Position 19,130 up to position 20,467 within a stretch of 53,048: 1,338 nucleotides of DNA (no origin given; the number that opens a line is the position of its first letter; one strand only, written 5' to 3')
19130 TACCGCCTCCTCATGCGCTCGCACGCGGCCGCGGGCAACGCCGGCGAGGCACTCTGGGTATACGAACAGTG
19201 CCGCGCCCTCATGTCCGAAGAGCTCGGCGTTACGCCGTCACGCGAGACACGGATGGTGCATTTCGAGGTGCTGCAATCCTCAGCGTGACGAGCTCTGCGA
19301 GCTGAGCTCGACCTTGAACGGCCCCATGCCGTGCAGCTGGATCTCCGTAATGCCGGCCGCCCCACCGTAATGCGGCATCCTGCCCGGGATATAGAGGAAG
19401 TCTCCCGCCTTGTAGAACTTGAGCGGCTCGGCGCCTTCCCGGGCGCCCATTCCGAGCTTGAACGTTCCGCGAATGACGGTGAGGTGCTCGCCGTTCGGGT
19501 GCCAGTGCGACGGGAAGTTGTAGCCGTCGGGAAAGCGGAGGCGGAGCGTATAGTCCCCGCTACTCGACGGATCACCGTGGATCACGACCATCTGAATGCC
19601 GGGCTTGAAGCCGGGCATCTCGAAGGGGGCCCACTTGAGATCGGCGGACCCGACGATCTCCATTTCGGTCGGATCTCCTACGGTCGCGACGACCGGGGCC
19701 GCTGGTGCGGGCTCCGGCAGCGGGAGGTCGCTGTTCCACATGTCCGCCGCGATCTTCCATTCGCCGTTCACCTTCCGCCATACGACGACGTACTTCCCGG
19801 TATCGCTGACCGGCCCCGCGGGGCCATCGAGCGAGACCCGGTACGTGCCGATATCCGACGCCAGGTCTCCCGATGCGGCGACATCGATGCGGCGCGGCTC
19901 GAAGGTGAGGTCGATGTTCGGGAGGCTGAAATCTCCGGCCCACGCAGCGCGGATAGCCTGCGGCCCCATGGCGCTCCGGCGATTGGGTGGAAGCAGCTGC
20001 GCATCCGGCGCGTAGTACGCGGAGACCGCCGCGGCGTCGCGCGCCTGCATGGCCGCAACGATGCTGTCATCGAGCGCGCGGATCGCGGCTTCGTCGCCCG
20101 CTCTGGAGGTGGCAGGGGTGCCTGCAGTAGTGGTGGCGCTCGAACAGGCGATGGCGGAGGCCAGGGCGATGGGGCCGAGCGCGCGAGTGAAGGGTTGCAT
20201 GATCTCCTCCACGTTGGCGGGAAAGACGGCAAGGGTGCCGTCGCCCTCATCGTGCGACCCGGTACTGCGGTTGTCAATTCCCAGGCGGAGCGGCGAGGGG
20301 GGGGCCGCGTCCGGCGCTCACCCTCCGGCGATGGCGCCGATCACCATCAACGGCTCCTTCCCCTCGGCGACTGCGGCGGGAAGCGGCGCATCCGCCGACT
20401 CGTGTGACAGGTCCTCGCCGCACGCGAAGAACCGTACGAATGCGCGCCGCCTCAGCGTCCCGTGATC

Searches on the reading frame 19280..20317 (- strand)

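Call 27: search_protein_families(library=pfam, proteins=[window:19280-20317:-], max_evalue=0.001)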
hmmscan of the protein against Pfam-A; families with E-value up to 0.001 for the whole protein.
window:19280-20317:- (345 aa): 6 families
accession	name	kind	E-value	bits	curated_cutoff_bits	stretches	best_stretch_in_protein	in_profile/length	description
PF14534.12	DUF4440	-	4.6e-15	56.4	25.2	1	79-189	1-107/107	Domain of unknown function (DUF4440)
PF12680.13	SnoaL_2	-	5.8e-10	40.1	27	1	87-187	5-99/102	SnoaL-like domain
PF12973.13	Cupin_7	-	2.6e-09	37.3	27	1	219-317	3-86/105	ChrR Cupin-like domain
PF07883.17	Cupin_2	-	1.6e-07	31.4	27.2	1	262-322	5-60/70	Cupin domain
PF13474.12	SnoaL_3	-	1.7e-06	28.8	22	1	79-190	1-112/121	SnoaL-like domain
PF13577.12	SnoaL_4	-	2e-06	28.3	24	1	72-190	2-123/126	SnoaL-like domain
